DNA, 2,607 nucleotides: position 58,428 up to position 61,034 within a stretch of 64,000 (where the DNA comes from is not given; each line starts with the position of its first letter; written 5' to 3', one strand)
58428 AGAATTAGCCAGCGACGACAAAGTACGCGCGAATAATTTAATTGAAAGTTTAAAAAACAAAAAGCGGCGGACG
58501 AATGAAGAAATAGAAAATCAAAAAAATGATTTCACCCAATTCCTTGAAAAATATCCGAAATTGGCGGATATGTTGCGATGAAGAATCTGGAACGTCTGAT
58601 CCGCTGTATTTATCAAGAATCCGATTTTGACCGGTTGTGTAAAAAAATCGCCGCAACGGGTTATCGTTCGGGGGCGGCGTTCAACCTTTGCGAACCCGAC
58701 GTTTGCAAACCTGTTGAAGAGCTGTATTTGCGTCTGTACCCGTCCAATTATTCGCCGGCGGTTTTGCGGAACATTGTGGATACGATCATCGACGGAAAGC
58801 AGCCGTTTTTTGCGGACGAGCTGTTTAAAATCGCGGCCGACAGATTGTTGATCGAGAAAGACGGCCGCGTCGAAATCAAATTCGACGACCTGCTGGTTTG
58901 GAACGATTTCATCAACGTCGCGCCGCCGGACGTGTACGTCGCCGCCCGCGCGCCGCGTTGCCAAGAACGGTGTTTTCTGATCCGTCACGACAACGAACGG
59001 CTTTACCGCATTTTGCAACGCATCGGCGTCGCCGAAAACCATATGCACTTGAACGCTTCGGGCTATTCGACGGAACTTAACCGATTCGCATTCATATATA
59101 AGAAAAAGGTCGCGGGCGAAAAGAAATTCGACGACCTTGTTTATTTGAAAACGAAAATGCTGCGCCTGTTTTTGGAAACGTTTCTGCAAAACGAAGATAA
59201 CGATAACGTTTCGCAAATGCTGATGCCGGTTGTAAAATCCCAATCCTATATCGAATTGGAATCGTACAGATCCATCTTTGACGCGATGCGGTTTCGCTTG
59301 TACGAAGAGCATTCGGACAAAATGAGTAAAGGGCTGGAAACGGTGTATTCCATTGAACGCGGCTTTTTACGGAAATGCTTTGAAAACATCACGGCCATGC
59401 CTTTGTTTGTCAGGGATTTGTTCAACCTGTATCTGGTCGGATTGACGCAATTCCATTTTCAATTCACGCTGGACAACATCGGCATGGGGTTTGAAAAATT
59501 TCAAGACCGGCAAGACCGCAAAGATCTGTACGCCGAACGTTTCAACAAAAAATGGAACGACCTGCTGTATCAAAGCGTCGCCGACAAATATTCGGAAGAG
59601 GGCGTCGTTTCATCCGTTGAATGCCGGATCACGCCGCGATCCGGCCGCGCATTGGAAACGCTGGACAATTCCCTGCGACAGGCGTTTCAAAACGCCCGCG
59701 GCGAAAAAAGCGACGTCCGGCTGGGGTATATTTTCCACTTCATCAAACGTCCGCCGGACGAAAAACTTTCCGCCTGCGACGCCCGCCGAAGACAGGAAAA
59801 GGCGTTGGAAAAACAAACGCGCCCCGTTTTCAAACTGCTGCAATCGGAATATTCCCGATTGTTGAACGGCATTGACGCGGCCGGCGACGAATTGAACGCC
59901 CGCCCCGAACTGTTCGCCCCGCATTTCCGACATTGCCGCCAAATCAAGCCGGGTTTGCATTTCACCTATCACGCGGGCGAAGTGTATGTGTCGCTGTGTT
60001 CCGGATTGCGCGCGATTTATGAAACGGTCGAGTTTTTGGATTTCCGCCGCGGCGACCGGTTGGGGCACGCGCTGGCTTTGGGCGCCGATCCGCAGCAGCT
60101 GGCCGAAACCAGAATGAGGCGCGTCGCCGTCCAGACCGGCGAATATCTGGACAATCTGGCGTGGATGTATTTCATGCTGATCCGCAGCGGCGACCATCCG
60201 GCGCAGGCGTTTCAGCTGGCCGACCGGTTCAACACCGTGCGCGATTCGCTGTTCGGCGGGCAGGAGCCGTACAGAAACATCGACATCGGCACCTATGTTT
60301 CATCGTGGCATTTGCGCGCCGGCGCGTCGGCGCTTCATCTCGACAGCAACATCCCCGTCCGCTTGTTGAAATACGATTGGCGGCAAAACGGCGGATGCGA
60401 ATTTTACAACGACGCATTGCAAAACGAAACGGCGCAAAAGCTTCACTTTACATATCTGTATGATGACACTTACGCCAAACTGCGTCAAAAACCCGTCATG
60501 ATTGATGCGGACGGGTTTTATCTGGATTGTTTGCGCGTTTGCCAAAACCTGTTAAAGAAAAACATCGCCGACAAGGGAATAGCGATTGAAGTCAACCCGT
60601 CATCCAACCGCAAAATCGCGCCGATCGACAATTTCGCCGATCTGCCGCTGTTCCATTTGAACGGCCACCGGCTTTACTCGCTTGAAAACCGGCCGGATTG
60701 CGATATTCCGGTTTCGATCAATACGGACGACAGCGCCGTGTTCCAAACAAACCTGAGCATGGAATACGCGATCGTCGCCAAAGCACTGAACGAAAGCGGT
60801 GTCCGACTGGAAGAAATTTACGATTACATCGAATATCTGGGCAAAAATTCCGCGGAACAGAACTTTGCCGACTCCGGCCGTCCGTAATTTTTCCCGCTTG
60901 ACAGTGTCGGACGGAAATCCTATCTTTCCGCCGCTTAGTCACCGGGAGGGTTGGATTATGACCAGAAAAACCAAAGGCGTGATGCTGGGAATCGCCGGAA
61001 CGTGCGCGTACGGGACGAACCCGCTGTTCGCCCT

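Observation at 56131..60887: Low-GC island with a translationally coupled KAP-type NTPase and a giant divergent adenosine deaminase: RADAR-like anti-phage module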

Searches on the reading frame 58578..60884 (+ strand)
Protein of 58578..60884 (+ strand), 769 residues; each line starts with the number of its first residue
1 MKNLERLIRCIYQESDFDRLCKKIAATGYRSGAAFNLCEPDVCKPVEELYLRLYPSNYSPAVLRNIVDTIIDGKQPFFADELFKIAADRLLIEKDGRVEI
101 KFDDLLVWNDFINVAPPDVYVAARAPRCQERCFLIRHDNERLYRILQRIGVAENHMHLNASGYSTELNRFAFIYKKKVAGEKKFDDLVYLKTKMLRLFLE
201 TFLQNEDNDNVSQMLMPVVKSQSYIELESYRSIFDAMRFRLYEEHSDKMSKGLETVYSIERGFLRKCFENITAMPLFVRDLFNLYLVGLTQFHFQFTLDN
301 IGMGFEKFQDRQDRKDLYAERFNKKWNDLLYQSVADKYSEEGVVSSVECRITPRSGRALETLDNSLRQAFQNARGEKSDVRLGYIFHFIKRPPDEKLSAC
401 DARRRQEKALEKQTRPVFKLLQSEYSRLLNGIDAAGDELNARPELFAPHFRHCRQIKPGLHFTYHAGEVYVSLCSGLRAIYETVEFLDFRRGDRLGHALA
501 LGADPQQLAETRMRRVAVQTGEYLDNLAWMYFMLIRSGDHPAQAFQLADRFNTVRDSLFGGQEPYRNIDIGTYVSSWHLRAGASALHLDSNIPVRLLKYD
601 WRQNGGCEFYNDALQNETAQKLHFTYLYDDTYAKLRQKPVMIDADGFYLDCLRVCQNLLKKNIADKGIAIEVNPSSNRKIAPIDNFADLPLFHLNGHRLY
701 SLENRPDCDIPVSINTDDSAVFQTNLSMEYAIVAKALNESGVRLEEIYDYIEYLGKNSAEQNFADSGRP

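Call 3: search_protein_families(library=pfam, proteins=[window:58578-60884:+], max_evalue=1)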
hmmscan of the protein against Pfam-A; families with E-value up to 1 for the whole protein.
window:58578-60884:+ (769 aa): 1 family
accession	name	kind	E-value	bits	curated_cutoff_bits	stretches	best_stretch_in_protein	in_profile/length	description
PF00962.28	A_deaminase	-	1.4e-15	57.6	27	2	659-738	228-296/330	Adenosine deaminase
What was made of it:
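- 60720..60731 (+): RdrB NTDD (residues 715-718). It lies in the Pfam A_deaminase match 659-738 (call 3).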

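Call 4: search_protein_families(library=padloc, proteins=[window:58578-60884:+], max_evalue=1)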
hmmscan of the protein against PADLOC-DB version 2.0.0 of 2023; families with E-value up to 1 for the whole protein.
window:58578-60884:+ (769 aa): 3 families
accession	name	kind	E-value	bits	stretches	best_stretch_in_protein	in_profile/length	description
PDLC02219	RdrB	-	1.7e-30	104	2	425-532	497-613/914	-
PDLC02218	RdrB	-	7.5e-27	91.8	2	426-540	471-595/855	-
PDLC01908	CARF5--CARF_ADA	-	2.1e-19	67.8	2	335-518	340-497/605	-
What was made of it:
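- On RADAR (RdrA + RdrB): RdrB is matched (E=1.7e-30) but RdrA is not (call 4).
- On Cad1 / CARF-ADA: The PADLOC CARF_ADA hit covers the deaminase part only and is weaker than the RdrB hit (call 4).
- Closest known: Cad1. Same: Protein 2 gives a weaker PADLOC hit to CARF_ADA (E=2e-19, call 4).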

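Call 5: search_protein_families(library=ncbifam, proteins=[window:58578-60884:+], max_evalue=1)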
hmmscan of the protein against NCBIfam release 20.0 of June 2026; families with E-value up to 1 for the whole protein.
window:58578-60884:+ (769 aa): 9 families
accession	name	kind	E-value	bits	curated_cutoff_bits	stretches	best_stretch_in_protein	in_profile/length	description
NF041744.1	RdrB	equivalog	9.2e-44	150.1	800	2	363-533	384-580/850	antiviral RADAR system adenosine deaminase RdrB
TIGR01430.1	aden_deam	equivalog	5.6e-16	58.5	216.55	2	659-739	224-293/323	adenosine deaminase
NF006848.0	PRK09358.1-3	equivalog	1.5e-13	50.8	426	2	659-747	224-301/325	adenosine deaminase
NF006854.0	PRK09358.3-1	equivalog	2.7e-11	43.1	530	2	659-738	235-303/344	adenosine deaminase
NF006846.0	PRK09358.1-1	equivalog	2.9e-10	39.7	459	2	429-509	163-233/333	adenosine deaminase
NF006847.0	PRK09358.1-2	equivalog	3.2e-07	29.5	412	2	659-737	253-320/364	adenosine deaminase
NF006849.0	PRK09358.1-5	equivalog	1.2e-05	24.5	494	1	659-740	238-308/350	adenosine deaminase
NF006850.0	PRK09358.1-6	equivalog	0.0002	20.3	419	1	658-741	227-299/334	adenosine deaminase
NF006856.0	PRK09358.3-3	equivalog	0.0037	16.4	510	1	656-733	226-292/316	adenosine deaminase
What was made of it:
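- NCBIfam RdrB E=9e-44 and PADLOC RdrB E=1.7e-30 (calls 4, 5).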

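Call 7: search_solved_structures(query=window:58578-60884:+, max_evalue=1, show_alignments=2)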
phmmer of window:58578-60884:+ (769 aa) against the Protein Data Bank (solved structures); distinct sequences matched with E-value up to 1: 23.
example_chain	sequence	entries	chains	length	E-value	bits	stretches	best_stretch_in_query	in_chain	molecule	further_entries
8fnw_A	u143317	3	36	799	6.3e-26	94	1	380-731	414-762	Adenosine deaminase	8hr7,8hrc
8fnv_A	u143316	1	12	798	6.4e-26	93.9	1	380-731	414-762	Adenosine deaminase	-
6n91_A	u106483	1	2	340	0.00033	22.2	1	430-519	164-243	Adenosine deaminase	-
6n9m_A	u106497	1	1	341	0.00071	21.1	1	429-520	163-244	Adenosine deaminase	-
9vlv_A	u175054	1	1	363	0.00098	20.6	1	420-499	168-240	Adenosine deaminase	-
1ndv_A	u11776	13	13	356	0.0015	20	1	420-499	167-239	Adenosine deaminase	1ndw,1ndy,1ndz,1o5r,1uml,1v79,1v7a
1krm_A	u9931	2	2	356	0.0015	20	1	420-499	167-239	adenosine deaminase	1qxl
1w1i_E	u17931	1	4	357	0.0015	20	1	420-499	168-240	ADENOSINE DEAMINASE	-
2bgn_E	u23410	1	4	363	0.0016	19.9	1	420-499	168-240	ADENOSINE DEAMINASE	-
3iar_A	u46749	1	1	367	0.0099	17.3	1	419-501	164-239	Adenosine deaminase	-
7rtg_A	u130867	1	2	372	0.01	17.2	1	419-501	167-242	Adenosine deaminase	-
1a4l_A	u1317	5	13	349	0.05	14.9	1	419-497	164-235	ADENOSINE DEAMINASE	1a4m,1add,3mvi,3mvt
2ada_A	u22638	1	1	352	0.051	14.9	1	419-497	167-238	ADENOSINE DEAMINASE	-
1uip_A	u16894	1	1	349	0.09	14.1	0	419-470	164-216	ADENOSINE DEAMINASE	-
1uio_A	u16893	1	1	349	0.1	13.9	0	419-470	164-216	ADENOSINE DEAMINASE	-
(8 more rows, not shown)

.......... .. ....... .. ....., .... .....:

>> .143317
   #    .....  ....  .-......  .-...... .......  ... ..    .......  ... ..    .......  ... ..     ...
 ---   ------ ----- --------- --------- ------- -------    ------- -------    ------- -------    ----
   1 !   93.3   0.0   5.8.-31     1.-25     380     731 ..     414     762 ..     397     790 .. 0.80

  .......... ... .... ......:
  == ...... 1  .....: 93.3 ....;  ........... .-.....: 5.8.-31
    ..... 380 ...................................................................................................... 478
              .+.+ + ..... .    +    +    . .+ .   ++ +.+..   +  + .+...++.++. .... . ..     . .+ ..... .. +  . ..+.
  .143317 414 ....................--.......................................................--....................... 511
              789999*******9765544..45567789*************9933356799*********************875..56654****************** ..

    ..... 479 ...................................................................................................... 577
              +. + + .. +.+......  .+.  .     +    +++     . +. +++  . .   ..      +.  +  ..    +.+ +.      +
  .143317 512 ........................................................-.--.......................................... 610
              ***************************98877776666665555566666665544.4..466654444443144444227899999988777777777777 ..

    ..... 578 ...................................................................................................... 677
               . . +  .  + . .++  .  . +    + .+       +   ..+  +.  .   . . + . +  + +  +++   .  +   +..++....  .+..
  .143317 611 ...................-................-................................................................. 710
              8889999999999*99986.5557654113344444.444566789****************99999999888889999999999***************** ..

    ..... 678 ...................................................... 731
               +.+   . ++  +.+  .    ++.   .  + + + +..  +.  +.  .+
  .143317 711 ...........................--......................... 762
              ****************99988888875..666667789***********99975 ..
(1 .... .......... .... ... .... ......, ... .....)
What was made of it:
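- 58578..60887 (+): rdrB: a 769-aa RADAR adenosine deaminase with three insertions. NCBIfam RdrB E=9e-44 and PADLOC RdrB E=1.7e-30 (calls 4, 5). phmmer against 8fnw/8fnv gives E=6e-26 (call 7).
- phmmer E=6e-26 against 8fnw/8fnv (call 7).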

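Call 12: find_homologous_proteins(query=window:58578-60884:+, max_evalue=0.001)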
Query window:58578-60884:+ (769 aa): 1084 proteins with E <= 0.001 among 8000 candidates; the best 120 are listed.
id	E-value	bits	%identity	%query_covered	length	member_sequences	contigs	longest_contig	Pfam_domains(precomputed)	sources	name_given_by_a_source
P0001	0.0e+0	1677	94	100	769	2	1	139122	PF00962.29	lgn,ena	-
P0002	0.0e+0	1630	92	100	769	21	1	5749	PF00962.29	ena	-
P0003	0.0e+0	1601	90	100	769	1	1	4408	PF00962.29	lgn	-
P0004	0.0e+0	1573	88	100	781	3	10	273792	PF00962.29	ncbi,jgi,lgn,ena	-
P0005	0.0e+0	1568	88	100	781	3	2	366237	PF00962.29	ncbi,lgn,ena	-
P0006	4.9e-234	797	51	99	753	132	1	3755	PF00962.29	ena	-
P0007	2.5e-232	791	50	99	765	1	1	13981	PF00962.29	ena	-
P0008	9.0e-232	790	51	99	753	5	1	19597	PF00962.29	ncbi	-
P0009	7.8e-225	767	49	99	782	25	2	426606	PF00962.29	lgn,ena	-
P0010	1.0e-103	366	32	99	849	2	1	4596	PF00962.29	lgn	-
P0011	3.8e-103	364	32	99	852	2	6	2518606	PF00962.29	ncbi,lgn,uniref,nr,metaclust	ncbi:Adenosine/AMP deaminase [Carnobacterium iners]|uniref:Adenosine/AMP deaminase n=1 Tax=Carnobact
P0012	1.2e-101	359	33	99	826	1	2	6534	PF00962.29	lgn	-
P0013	2.1e-101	359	30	99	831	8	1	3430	PF00962.29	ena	-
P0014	4.6e-99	351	33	95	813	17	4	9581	PF00962.29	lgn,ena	-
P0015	1.0e-98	350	35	67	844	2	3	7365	PF00962.29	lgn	-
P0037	2.2e-80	289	30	99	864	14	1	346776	PF00962.29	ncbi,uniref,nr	ncbi:hypothetical protein [Streptococcus suis]|uniref:hypothetical protein n=1 Tax=Streptococcus sui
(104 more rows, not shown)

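Call 14: find_encoding_contigs(protein=P0004, flank=10000, max_places=4)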
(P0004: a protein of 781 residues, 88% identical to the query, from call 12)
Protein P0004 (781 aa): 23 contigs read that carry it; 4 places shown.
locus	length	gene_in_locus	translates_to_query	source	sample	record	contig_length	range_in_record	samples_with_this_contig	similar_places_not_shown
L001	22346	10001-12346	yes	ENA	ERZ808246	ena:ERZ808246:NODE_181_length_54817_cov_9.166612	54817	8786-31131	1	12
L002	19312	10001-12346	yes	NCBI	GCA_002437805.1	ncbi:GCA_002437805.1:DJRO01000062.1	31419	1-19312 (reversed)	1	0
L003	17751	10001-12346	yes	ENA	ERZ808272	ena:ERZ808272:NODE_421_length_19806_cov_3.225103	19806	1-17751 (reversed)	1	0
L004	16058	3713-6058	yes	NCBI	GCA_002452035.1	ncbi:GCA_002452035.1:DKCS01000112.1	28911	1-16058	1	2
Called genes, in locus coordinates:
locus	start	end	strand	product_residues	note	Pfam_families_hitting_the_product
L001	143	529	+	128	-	PF00825:Ribonuclease_P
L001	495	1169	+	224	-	PF01809:YidD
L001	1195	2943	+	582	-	PF14849:YidC_periplas, PF02096:60KD_IMP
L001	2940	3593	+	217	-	PF03193:RsgA_GTPase (faint), PF00350:Dynamin_N (faint), PF01926:MMR_HSR1, PF02421:FeoB_N (weak)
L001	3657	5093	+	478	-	-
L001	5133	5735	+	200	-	-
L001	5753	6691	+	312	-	-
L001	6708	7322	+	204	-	PF13036:LpoB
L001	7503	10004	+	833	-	PF07693:KAP_NTPase (weak), PF13173:AAA_14 (faint), PF24883:NPHP3_N (faint)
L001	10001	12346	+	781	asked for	PF00962:A_deaminase (weak)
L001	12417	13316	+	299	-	PF00892:EamA, PF03151:TPT (faint), PF00892:EamA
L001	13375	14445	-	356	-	PF02540:NAD_synthase (weak), PF03054:tRNA_Me_trans, PF06508:QueC (faint), PF20259:tRNA_Me_trans_M, PF20258:tRNA_Me_trans_C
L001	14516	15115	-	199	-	PF00226:DnaJ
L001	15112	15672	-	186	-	PF11136:DUF2889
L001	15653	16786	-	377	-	PF00465:Fe-ADH, PF13685:Fe-ADH_2, PF01761:DHQ_synthase, PF24621:DHQS_C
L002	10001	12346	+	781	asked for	PF00962:A_deaminase (weak)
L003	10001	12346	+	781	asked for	PF00962:A_deaminase (weak)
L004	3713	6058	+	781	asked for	PF00962:A_deaminase (weak)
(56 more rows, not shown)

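Call 15: find_encoding_contigs(protein=P0009, flank=8000, max_places=3)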
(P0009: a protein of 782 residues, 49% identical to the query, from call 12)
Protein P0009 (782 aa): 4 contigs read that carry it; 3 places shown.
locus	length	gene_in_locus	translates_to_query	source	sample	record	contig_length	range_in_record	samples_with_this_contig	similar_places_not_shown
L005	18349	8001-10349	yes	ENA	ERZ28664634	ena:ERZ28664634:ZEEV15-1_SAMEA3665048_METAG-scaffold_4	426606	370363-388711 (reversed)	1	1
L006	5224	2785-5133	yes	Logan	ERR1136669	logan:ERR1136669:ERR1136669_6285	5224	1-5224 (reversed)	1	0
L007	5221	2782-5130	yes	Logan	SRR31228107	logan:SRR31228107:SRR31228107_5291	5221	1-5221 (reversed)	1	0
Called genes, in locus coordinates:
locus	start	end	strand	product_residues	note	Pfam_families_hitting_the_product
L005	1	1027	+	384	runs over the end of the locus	PF13356:Arm-DNA-bind_3, PF00589:Phage_integrase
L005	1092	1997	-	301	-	PF02498:Bro-N (weak), PF02661:Fic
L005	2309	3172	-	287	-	-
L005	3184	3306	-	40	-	-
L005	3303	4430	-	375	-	PF03432:Relaxase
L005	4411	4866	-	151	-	-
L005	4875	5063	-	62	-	PF12728:HTH_17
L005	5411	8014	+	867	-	-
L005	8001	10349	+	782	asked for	PF00962:A_deaminase (faint)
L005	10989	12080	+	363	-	PF25917:BSH_RND (faint), PF25876:HH_MFP_RND (weak)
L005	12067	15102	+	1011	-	PF00873:ACR_tran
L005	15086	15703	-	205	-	PF01914:MarC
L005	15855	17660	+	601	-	PF00009:GTP_EFTU, PF00071:Ras (faint), PF03144:GTP_EFTU_D2, PF00679:EFG_C, PF06421:LepA_C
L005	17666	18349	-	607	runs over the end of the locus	PF02518:HATPase_c (weak), PF13589:HATPase_c_3, PF01119:DNA_mis_repair, PF08676:MutL_C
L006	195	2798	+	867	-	-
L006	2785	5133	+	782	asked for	PF00962:A_deaminase (faint)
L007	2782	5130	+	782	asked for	PF00962:A_deaminase (faint)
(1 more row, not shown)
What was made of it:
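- A 49%-identical pair sits on an integrase/relaxase/Fic element (call 15).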

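Call 29: find_related_loci(query=A1, collection=genome_contigs, flank=8000)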
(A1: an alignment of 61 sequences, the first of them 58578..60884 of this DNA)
Query A1 (769 aa) in genome_contigs; peptide patterns used: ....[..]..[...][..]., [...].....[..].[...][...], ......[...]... (x = any residue, [..] = any of these).
599 stretches matched a pattern (row limit reached: there are more); 478 encode a relative of the query (tblastn E <= 1e-3); the best 80 are kept; 80 distinct loci.
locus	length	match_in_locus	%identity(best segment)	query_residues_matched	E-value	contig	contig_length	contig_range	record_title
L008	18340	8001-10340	87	1-768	0e+0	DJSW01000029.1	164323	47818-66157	MAG TPA_asm: Alphaproteobacteria bacterium UBA6324 UBA6324_contig_124, whole genome shotgun sequence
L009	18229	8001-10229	51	1-764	0e+0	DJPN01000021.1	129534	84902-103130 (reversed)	MAG TPA_asm: Alphaproteobacteria bacterium UBA6411 UBA6411_contig_152, whole genome shotgun sequence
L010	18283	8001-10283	49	3-764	0e+0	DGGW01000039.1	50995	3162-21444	MAG TPA_asm: Alphaproteobacteria bacterium UBA3864 UBA3864_contig_33253, whole genome shotgun sequence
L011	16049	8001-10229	51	1-764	0e+0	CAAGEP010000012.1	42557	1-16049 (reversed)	MAG TPA_asm: Alphaproteobacteria bacterium, isolate HGM16788, WGS project CAAGEP010000000 data, contig: SRS476164_70_k11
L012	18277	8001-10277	51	1-764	0e+0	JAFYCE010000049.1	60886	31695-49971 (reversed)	MAG: Alphaproteobacteria bacterium isolate RGIG6957 Sheep_Rumen.Co__c1300017, whole genome shotgun sequence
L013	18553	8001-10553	30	3-763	5e-101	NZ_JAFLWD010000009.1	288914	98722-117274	Candidatus Enterococcus ikei strain DIV0869a scaffold1.9, whole genome shotgun sequence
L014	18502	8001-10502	30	1-765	2e-99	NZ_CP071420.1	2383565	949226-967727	Streptococcus sanguinis strain BCC03R chromosome, complete genome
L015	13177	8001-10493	29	1-765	2e-98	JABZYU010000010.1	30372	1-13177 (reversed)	MAG: Streptococcus sanguinis isolate JCVI_7_bin.18 NODE_10_length_30372_cov_3.231655, whole genome shotgun sequence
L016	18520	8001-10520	28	3-764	3e-96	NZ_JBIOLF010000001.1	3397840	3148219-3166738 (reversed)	Enterococcus sp. DIV0756 scaffold00001, whole genome shotgun sequence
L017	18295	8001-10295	31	87-764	7e-95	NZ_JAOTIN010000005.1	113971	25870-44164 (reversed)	Streptococcus sp. CSL10205-OR2 NODE_5_length_113971_cov_410.201469, whole genome shotgun sequence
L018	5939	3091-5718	29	1-764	1e-94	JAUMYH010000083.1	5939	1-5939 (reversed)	MAG: Bacteroidota bacterium isolate S17M_Sa_15 NODE_4293_length_5939_cov_9.944086, whole genome shotgun sequence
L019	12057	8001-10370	30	1-763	3e-94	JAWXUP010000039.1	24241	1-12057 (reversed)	MAG: Clostridia bacterium isolate FM_52_G117_V NODE_1118_length_24242_cov_4.293852, whole genome shotgun sequence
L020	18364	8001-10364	30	1-754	4e-92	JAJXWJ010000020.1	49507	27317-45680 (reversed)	MAG: Bacillota bacterium isolate BP5.bin78 NODE_1045_length_49507_cov_6.434953, whole genome shotgun sequence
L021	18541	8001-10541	28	2-763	3e-89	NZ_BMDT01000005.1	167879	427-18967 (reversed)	Enterococcus alcedinis strain CCM 8433 sequence05, whole genome shotgun sequence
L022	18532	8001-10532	29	3-764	1e-92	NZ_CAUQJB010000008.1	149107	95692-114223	MAG: uncultured Vagococcus sp. isolate ERR9968721_bin.21_MetaWRAP_v1.3_MAG ERZ21616006.37, whole genome shotgun sequence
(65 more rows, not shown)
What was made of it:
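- The distribution across phyla is patchy (call 29).
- Tried and rejected: The nearest genomes are Alphaproteobacteria MAGs (call 29).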

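Call 37: predict_structure(alignment_id=A1)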
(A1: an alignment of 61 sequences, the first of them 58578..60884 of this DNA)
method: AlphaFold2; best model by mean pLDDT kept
length: 769 residues; sequences in the alignment: 61
mean_pLDDT: 89.3   pTM: 0.92
mean pLDDT of the five models: 89.3, 88.4, 87.8, 87.0, 86.7
residues with pLDDT >= 90: 500; 70-90: 214; 50-70: 50; < 50: 5
segments of 3 or more residues with pLDDT < 50: 767-769
pLDDT, mean of each block of 10 residues (from residue 1): 96 94 82 83 94 94 95 92 95 88 95 94 77 84 96 92 88 70 70 92 73 81 86 88 79 75 92 89 96 91 83 77 74 90 94 89 93 77 93 88 90 92 93 90 93 94 95 96 97 96 94 93 96 95 95 88 80 96 84 69 90 91 91 91 95 97 97 93 90 95 92 95 95 97 97 96 67
secondary structure, 60 per line:
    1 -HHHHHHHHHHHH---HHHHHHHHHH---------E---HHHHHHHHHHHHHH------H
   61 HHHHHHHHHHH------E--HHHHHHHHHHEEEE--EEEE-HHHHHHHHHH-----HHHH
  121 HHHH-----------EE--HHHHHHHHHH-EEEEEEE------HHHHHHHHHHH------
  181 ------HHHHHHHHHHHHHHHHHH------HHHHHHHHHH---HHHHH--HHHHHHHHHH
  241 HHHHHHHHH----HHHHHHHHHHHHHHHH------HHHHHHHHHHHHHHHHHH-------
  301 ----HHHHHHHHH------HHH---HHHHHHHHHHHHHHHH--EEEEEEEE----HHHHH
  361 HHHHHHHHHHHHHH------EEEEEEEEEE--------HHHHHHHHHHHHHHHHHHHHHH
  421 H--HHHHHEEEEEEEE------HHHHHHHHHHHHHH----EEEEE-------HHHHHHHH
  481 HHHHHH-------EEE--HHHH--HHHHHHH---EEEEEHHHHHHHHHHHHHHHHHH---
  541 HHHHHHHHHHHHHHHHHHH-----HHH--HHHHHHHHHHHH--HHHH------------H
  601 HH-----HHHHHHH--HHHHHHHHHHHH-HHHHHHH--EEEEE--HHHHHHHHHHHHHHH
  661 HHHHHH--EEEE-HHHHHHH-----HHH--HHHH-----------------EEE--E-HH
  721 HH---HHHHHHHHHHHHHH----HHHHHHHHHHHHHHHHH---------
elements in order (helices of 4 or more, strands of 3 or more residues): H2-13 H17-26 H40-53 H60-71 H81-90 E91-94 E97-100 H102-111 H117-124 H140-149 E151-157 H164-174 H187-204 H211-220 H224-228 H231-249 H254-269 H276-293 H305-313 H326-341 E344-351 H356-374 E381-390 H399-421 H424-428 E429-436 H443-456 E461-465 H473-486 E494-496 H499-502 H505-511 E515-519 H520-537 H541-559 H570-581 H584-587 H608-614 H617-628 H630-636 E639-643 H646-666 E669-672 H674-680 H691-694 E712-714 H719-722 H726-739 H744-760
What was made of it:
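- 58578..60887 (+): The model has pLDDT 89 and pTM 0.92 (call 37).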
